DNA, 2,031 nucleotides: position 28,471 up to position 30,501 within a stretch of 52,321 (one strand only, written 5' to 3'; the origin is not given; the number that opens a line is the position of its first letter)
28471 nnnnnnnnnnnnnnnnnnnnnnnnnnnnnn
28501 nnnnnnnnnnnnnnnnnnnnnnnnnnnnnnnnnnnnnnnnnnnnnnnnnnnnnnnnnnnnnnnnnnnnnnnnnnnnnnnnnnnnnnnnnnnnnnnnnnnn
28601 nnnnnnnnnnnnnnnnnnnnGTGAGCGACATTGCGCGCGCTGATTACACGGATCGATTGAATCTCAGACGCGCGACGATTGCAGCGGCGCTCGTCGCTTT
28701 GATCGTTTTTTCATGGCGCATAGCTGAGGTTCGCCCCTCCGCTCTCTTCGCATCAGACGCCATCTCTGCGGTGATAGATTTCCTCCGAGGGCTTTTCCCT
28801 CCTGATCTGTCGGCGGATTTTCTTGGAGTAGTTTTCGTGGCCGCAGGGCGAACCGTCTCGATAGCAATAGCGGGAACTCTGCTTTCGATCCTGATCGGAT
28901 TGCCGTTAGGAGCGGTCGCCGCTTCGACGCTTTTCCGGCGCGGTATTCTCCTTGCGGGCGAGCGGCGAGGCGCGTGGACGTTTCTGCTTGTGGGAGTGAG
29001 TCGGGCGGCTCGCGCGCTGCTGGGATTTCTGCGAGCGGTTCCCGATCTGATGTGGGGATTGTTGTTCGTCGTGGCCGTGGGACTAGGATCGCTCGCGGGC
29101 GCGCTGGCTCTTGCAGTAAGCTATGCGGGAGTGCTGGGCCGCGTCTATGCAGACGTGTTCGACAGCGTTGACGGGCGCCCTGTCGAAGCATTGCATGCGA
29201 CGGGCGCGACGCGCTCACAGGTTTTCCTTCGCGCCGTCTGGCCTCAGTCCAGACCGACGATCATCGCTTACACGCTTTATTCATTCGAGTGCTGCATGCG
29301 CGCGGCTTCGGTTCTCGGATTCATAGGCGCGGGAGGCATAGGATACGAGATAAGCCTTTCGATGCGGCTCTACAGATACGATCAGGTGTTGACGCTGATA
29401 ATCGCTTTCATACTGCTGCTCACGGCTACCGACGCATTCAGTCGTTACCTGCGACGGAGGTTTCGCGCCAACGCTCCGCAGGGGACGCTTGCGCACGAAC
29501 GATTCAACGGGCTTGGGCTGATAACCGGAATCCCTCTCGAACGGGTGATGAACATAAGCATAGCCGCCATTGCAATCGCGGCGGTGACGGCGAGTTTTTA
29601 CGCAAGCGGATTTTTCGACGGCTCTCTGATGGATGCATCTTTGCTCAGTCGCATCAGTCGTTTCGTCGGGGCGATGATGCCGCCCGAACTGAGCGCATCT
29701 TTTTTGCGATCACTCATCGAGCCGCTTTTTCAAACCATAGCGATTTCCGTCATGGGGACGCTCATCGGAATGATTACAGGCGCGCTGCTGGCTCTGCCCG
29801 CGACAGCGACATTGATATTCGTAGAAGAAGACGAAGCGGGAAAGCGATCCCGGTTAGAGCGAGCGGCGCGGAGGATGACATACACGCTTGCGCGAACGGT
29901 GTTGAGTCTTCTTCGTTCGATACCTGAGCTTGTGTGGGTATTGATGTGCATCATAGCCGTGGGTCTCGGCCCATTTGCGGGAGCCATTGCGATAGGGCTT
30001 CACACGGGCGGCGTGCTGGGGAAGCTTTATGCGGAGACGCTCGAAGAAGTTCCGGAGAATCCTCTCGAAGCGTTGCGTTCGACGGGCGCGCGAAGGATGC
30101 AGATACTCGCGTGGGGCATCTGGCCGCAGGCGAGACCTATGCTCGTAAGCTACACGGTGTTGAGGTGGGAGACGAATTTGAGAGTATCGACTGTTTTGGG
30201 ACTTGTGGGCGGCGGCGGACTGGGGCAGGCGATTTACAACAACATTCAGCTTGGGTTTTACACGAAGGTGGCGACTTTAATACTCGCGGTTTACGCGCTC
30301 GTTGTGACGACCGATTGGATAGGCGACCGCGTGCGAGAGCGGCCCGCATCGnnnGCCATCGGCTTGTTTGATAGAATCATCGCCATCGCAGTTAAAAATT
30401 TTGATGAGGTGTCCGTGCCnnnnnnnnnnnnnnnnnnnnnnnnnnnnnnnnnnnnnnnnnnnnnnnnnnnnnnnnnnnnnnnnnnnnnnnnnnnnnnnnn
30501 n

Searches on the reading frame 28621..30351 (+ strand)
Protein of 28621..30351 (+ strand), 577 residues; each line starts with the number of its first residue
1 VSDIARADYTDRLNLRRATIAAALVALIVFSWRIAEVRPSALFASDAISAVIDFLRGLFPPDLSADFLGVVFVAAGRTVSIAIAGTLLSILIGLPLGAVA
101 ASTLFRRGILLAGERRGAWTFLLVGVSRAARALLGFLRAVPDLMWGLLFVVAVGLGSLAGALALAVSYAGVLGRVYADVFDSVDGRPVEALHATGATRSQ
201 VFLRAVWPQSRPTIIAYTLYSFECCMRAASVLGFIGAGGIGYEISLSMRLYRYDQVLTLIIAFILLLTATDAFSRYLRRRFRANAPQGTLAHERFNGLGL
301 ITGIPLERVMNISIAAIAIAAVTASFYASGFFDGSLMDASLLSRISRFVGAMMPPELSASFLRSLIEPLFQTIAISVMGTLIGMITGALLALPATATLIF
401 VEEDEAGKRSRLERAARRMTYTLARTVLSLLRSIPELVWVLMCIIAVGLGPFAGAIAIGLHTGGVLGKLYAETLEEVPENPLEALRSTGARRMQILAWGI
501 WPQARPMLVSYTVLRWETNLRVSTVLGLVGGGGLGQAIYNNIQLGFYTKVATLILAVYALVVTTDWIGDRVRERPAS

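Call 33: search_protein_families(library=pfam, proteins=[window:28621-30351:+], max_evalue=0.00001)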
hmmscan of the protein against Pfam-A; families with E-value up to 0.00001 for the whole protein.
window:28621-30351:+ (577 aa): 1 family
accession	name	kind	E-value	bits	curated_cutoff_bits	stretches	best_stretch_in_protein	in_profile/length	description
PF00528.27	BPD_transp_1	-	1.7e-35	122.8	26.4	2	127-282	17-183/184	Binding-protein-dependent transport system inner membrane component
